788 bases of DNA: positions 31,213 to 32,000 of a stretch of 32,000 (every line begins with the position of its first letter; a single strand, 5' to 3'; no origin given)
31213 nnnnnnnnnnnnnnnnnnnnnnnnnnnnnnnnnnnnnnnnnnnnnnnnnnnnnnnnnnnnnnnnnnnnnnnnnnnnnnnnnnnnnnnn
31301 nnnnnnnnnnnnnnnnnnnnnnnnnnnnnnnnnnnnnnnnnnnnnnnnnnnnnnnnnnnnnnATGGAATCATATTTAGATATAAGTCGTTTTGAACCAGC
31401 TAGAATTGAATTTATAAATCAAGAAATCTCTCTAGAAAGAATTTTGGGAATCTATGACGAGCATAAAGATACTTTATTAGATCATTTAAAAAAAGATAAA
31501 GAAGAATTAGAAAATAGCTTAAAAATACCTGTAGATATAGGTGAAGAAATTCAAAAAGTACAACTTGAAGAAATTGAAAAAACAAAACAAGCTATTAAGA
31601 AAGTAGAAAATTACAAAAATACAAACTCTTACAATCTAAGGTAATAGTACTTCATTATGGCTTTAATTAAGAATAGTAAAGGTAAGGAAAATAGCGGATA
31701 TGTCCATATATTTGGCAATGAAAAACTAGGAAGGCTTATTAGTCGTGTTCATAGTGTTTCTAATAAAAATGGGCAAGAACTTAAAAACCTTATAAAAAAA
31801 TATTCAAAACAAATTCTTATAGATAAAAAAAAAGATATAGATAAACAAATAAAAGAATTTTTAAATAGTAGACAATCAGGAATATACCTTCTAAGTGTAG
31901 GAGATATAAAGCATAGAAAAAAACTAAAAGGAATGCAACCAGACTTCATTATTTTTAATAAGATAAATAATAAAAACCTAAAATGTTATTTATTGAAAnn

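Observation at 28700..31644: Shared leader/SD sequence and small acidic ORF precede three unrelated large effector-like genes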

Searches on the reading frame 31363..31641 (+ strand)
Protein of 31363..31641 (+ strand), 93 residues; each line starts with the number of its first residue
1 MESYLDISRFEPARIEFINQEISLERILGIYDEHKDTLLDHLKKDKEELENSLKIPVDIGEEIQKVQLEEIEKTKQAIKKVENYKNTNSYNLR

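Call 13: search_protein_families(library=pfam, proteins=[window:31363-31641:+], max_evalue=0.01)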
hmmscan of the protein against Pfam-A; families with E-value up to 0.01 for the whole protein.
window:31363-31641:+ (93 aa): 1 family
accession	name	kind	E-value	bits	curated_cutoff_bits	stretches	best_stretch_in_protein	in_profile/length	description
PF18075.7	FtsX_ECD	-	0.0093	17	23.5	0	14-67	31-84/96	FtsX extracellular domain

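Call 14: search_protein_families(library=padloc, proteins=[window:31363-31641:+], max_evalue=0.01)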
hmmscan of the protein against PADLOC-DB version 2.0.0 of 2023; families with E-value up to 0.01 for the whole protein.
window:31363-31641:+ (93 aa): 0 families

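Call 15: find_encoding_contigs(protein=window:31363-31641:+, flank=10000, max_places=6)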
Protein window:31363-31641:+ (93 aa): no gene with exactly this product is on record in the collection.

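Call 29: list_cluster_members(proteins=[P0001, window:31363-31641:+, window:18269-18433:-, window:28969-31110:+, window:14427-18227:-, window:5625-6674:-])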
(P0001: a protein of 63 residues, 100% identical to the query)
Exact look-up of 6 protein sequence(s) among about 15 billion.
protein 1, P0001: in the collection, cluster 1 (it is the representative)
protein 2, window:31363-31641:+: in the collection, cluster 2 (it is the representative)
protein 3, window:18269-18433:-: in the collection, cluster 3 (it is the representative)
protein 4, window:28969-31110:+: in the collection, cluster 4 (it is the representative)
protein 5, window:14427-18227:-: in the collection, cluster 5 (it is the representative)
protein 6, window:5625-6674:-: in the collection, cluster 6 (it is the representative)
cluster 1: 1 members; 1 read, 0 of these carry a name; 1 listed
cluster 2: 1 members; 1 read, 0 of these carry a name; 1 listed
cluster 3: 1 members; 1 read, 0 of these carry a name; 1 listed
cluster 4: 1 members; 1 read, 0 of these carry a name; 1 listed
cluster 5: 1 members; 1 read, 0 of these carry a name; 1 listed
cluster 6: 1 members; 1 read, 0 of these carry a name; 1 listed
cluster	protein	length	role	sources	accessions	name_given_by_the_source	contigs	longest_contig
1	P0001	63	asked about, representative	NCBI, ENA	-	-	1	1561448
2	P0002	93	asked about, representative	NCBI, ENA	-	-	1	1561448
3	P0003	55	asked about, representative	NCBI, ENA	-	-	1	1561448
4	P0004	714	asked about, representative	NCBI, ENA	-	-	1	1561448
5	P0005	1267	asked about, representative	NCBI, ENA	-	-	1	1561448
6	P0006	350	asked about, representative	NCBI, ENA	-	-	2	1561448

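Call 31: find_homologous_proteins(query=window:31363-31641:+, max_evalue=0.01)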
Query window:31363-31641:+ (93 aa): 1 proteins with E <= 0.01 among 1 candidates.
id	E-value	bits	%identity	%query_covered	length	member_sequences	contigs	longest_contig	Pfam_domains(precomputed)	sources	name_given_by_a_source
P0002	1.3e-50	187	100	100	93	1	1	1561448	-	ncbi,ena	-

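Call 41: search_protein_representatives(protein=window:31363-31641:+)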
Query: 93 residues. Proteins with E-value up to 0.001 (for the whole library): 1; up to 1e-10: 1; up to 1e-30: 1. The best 1 are listed.
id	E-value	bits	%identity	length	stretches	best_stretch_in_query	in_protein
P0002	4.3e-51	186.8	100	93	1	1-93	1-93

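Call 46: search_protein_families(library=ncbifam, proteins=[window:31363-31641:+], max_evalue=0.01)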
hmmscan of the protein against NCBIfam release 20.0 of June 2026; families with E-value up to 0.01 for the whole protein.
window:31363-31641:+ (93 aa): 1 family
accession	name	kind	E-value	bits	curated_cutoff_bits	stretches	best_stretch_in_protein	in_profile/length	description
NF038347.1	FtsX_Gpos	exception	0.0014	18.1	225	1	14-86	87-155/296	permease-like cell division protein FtsX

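Call 62: predict_structure(protein=window:31363-31641:+)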
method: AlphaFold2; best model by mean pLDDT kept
length: 93 residues; sequences in the alignment: 1
mean_pLDDT: 78.6   pTM: 0.33
mean pLDDT of the five models: 78.6, 71.9, 66.7, 65.1, 61.4
residues with pLDDT >= 90: 18; 70-90: 54; 50-70: 19; < 50: 2
segments of 3 or more residues with pLDDT < 50: none
pLDDT, mean of each block of 10 residues (from residue 1): 67 82 87 93 90 65 80 85 68 48
secondary structure, 60 per line:
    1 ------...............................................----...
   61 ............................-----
elements in order: H7-53 H58-88

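Call 65: fold_search(model_id=the predicted structure, library=pdb)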
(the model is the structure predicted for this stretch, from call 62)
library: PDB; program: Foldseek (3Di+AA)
matches with E <= 10: 0; with E <= 0.001: 0
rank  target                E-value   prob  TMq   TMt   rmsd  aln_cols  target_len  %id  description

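Call 76: search_protein_families(library=phrogs, proteins=[window:31363-31641:+], max_evalue=0.1)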
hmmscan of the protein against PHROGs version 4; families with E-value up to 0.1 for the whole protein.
window:31363-31641:+ (93 aa): 3 families
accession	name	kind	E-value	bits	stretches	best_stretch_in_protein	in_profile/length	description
phrog_22330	-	unknown function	0.028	15.4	1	25-55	11-40/59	-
phrog_3808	-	unknown function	0.046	15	1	26-87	22-77/116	-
phrog_6963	-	unknown function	0.059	13.9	1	5-89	131-207/283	-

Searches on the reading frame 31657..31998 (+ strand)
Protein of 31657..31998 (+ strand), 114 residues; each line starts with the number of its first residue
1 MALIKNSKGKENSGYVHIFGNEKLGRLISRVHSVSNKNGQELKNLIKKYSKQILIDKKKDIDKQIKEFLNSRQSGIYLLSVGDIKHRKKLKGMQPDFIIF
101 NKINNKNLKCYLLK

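Call 13: search_protein_families(library=pfam, proteins=[window:31657-31998:+], max_evalue=0.01)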
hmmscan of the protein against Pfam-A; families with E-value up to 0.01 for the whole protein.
window:31657-31998:+ (114 aa): 0 families

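Call 14: search_protein_families(library=padloc, proteins=[window:31657-31998:+], max_evalue=0.01)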
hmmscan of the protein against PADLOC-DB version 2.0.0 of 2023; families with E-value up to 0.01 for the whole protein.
window:31657-31998:+ (114 aa): 3 families
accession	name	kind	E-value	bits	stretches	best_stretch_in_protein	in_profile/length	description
PDLC03487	REase_II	-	7.8e-11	39.9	1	4-102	4-105/227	Type II restriction enzyme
PDLC00120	GajB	-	0.00013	19.3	1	38-99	144-206/458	UrvD helicase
PDLC04647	PDC-M43B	-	0.00057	17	1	21-109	100-182/347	-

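Call 46: search_protein_families(library=ncbifam, proteins=[window:31657-31998:+], max_evalue=0.01)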
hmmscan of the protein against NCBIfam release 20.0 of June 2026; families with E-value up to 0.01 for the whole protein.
window:31657-31998:+ (114 aa): 0 families

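Call 53: search_solved_structures(query=window:31657-31998:+, max_evalue=1)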
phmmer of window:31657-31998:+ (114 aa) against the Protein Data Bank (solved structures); distinct sequences matched with E-value up to 1: 4.
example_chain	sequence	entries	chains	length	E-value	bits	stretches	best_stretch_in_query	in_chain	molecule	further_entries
4wnz_A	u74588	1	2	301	0.12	16.2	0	1-41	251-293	CRISPR system Cmr subunit Cmr4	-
4rdp_A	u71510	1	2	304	0.14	16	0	1-39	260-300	CRISPR system Cmr subunit Cmr4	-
6jja_A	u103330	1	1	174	0.14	16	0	69-99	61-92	Nucleocapsid protein CP17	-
4w8w_A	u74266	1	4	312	0.15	15.8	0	1-39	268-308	CRISPR system Cmr subunit Cmr4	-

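Call 54: search_dna_similar(query=window:31657-31998:+, collection=plasmids, mode=protein, max_evalue=0.001, max_rows=10)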
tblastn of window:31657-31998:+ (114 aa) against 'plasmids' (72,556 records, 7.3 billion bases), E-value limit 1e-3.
No match.

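Call 76: search_protein_families(library=phrogs, proteins=[window:31657-31998:+], max_evalue=0.1)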
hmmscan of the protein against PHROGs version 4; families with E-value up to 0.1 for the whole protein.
window:31657-31998:+ (114 aa): 1 family
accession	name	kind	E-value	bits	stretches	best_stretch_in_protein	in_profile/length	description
phrog_36155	-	unknown function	0.053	14.4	1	32-74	3-46/48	-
